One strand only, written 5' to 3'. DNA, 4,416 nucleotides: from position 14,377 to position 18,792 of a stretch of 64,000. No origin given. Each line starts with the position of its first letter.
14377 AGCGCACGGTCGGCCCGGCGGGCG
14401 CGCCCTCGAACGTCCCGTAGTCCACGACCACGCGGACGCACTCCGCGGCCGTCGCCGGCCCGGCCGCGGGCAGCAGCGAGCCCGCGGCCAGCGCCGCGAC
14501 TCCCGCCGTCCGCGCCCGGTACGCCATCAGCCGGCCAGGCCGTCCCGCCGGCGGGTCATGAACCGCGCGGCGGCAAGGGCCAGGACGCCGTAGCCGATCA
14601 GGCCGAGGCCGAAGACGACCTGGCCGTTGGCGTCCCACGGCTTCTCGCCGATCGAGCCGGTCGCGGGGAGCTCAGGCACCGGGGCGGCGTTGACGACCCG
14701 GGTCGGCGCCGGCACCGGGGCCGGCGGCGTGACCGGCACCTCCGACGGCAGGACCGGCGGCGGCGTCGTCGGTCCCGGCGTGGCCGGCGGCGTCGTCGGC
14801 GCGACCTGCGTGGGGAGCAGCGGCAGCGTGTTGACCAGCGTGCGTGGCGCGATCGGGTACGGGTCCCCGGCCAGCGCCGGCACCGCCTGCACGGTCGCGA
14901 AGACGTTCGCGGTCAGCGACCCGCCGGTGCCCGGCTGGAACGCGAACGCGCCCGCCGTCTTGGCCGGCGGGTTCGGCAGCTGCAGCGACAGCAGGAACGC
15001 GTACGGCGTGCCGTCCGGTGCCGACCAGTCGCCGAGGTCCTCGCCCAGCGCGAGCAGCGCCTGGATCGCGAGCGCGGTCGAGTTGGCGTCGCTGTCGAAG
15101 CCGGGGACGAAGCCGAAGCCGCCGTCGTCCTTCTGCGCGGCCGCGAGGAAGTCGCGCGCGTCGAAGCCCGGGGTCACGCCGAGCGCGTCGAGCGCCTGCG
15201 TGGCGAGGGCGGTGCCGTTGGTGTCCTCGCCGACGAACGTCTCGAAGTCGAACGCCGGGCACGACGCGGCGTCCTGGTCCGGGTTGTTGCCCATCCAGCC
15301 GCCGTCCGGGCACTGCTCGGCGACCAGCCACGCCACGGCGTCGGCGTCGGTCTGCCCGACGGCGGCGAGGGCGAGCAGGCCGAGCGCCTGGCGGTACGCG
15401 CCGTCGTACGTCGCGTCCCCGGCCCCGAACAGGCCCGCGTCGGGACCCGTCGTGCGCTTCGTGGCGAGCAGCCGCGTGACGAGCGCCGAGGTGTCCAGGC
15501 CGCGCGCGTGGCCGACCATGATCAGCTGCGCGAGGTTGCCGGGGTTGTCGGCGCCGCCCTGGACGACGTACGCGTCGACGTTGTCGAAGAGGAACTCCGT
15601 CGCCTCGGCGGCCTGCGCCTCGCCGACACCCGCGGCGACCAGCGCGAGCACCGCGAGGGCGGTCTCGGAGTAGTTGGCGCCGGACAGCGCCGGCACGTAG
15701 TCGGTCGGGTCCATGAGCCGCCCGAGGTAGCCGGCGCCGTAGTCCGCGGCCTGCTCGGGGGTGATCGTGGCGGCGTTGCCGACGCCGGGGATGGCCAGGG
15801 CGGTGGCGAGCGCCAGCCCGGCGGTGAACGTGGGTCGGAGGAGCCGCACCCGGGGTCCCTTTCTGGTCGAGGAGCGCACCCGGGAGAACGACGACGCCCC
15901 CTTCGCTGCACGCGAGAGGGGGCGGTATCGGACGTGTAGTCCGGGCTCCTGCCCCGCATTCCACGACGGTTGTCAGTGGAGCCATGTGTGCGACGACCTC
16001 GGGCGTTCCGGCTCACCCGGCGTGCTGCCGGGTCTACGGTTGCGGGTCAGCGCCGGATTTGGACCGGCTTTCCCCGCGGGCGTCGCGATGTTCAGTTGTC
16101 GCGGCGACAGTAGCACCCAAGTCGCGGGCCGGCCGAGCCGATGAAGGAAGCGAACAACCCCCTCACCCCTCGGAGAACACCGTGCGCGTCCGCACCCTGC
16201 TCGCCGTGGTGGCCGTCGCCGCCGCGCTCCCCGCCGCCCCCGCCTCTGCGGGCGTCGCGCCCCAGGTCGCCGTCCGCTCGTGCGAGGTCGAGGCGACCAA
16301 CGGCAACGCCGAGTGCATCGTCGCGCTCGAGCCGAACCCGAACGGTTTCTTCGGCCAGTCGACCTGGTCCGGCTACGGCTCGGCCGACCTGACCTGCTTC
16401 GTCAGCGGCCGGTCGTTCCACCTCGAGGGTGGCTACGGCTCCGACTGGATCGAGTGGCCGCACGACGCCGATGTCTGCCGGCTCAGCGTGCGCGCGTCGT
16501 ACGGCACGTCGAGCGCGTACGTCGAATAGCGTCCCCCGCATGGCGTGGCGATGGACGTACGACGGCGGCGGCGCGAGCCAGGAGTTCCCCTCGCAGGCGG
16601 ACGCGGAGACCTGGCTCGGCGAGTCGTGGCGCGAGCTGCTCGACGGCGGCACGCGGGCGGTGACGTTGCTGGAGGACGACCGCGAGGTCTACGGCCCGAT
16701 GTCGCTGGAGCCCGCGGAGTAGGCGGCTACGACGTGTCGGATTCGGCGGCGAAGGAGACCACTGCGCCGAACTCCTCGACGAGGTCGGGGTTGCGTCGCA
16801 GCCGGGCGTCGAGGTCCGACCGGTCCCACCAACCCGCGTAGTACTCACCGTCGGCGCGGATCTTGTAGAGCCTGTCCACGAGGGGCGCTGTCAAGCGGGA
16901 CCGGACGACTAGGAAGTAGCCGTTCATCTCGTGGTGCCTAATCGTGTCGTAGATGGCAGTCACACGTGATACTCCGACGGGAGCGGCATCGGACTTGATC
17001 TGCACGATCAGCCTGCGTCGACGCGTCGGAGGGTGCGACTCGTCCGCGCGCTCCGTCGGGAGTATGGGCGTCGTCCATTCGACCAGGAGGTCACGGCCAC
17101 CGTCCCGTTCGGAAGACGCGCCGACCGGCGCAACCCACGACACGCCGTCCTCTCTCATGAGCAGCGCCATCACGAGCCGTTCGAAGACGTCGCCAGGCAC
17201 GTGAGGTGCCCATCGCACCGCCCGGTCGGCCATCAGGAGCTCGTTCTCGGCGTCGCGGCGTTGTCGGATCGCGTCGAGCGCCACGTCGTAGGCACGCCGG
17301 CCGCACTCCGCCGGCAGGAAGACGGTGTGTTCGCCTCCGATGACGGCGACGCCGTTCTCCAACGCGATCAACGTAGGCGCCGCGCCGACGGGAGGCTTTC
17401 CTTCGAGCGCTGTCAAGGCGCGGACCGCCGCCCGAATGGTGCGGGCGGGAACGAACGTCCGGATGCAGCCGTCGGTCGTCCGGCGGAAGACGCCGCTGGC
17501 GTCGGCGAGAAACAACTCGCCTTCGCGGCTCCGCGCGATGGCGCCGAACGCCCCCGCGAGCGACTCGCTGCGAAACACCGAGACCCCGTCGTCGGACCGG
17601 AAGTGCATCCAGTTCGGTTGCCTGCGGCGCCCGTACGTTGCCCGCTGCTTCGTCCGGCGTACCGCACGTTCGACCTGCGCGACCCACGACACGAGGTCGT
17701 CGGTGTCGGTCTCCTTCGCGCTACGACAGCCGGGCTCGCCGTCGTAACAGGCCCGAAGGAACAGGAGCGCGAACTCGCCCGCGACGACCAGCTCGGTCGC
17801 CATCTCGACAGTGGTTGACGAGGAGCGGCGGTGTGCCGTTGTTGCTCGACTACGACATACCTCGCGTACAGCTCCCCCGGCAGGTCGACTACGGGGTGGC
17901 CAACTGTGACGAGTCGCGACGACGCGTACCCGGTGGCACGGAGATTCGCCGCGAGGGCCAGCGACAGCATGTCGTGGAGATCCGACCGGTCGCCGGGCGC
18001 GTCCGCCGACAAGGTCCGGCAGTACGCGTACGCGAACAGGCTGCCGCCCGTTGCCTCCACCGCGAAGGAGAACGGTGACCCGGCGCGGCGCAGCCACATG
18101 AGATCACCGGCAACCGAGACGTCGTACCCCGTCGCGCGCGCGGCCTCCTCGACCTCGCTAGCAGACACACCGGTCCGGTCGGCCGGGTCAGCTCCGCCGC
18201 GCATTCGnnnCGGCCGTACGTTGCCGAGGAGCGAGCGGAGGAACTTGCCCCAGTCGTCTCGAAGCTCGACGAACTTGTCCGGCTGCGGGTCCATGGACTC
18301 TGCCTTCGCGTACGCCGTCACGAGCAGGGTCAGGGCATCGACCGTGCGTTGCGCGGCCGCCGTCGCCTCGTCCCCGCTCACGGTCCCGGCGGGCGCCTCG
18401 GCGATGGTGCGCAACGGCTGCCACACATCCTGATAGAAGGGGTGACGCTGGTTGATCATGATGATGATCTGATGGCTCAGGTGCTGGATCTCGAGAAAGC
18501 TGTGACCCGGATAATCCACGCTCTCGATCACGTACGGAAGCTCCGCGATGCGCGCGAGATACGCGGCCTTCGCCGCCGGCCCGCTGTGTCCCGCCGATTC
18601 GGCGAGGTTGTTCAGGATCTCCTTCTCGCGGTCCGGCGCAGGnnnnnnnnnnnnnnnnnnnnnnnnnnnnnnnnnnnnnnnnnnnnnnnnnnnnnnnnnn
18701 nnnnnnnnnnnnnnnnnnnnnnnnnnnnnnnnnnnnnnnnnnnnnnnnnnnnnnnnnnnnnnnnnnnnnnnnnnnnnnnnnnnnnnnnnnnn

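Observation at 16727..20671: Lower-GC islet: HTH/sigma-like protein + GHKL (MORC/MutL-like) ATPase + N-terminally extended Mrr-type nuclease - candidate uncharacterised defence/conflict module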

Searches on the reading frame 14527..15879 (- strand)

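Call 89: search_protein_families(library=pfam, proteins=[window:14527-15879:-], max_evalue=0.01)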
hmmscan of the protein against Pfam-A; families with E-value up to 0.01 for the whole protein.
window:14527-15879:- (450 aa): 2 families
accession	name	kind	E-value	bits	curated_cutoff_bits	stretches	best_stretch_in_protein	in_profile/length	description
PF00432.27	Prenyltrans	-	0.00013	21.9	26.5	1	238-312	52-118/304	Prenyltransferase alpha-alpha toroid domain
PF13243.12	SQHop_cyclase_C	-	0.00078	19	26.1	0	146-199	174-230/319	Squalene-hopene cyclase C-terminal domain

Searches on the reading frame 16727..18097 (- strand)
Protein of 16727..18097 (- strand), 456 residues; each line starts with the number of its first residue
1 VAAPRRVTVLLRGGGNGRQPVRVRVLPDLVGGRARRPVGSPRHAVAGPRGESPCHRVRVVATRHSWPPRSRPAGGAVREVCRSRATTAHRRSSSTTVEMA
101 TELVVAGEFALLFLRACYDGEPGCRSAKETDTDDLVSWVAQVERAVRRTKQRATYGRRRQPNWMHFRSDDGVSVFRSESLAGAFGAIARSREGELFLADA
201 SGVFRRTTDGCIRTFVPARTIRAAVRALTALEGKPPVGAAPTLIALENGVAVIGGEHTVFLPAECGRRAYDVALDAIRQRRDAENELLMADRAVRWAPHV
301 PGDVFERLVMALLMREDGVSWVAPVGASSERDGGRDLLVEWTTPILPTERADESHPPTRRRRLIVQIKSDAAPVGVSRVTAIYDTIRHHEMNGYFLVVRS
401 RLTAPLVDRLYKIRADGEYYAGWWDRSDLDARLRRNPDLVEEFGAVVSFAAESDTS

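Call 3: search_protein_families(library=pfam, proteins=[window:16727-18097:-], max_evalue=0.1)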
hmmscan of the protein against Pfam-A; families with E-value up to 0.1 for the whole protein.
window:16727-18097:- (456 aa): 1 family
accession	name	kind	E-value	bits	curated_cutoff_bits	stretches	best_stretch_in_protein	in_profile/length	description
PF04471.18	Mrr_cat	-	1.8e-05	25.2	21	1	302-404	6-91/115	Restriction endonuclease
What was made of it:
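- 16886..17194 (-): Mrr_cat catalytic core, with D366, G368-R369-D370 and Q400-x-K402 intact. Pfam Mrr_cat covers aa 302-404 of the 456-aa ORF (call 3).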

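Call 4: search_protein_families(library=padloc, proteins=[window:16727-18097:-], max_evalue=0.1)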
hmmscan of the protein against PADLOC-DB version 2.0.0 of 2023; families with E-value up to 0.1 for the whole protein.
window:16727-18097:- (456 aa): 1 family
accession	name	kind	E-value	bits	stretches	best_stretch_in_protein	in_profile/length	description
PDLC04815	PDC-S02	-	0.015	12.6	1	359-408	248-297/346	-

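Call 6: search_protein_families(library=ncbifam, proteins=[window:16727-18097:-], max_evalue=0.1)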
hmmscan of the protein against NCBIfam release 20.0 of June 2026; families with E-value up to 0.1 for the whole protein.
window:16727-18097:- (456 aa): 0 families

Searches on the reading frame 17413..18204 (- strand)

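Call 3: search_protein_families(library=pfam, proteins=[window:17413-18204:-], max_evalue=0.1)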
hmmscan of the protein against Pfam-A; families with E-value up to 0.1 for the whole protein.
window:17413-18204:- (263 aa): 0 families

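Call 4: search_protein_families(library=padloc, proteins=[window:17413-18204:-], max_evalue=0.1)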
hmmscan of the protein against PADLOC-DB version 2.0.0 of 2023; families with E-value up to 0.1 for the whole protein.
window:17413-18204:- (263 aa): 0 families

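Call 6: search_protein_families(library=ncbifam, proteins=[window:17413-18204:-], max_evalue=0.1)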
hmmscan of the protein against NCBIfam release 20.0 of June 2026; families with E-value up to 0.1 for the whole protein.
window:17413-18204:- (263 aa): 1 family
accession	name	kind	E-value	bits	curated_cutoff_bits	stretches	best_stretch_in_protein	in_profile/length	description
NF009188.0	PRK12536.1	subfamily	0.03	14.2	250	1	70-135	26-85/190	RNA polymerase sigma factor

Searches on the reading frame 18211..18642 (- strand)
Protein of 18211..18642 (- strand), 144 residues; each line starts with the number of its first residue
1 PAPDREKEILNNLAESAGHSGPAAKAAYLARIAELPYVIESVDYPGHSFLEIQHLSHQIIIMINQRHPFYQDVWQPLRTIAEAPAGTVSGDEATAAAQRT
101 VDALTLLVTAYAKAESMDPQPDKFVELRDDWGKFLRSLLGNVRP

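Call 101: search_solved_structures(query=A6, max_evalue=10)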
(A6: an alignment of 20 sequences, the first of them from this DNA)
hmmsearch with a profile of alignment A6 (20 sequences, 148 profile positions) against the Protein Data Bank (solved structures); distinct sequences matched with E-value up to 10: 1.
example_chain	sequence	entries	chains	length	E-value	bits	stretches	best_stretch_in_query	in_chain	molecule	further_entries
7s00_C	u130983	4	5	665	0.7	12.9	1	50-91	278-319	DNA-directed RNA polymerase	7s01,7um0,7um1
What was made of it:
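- Tried and rejected: A sequence search against the PDB found nothing (call 101).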
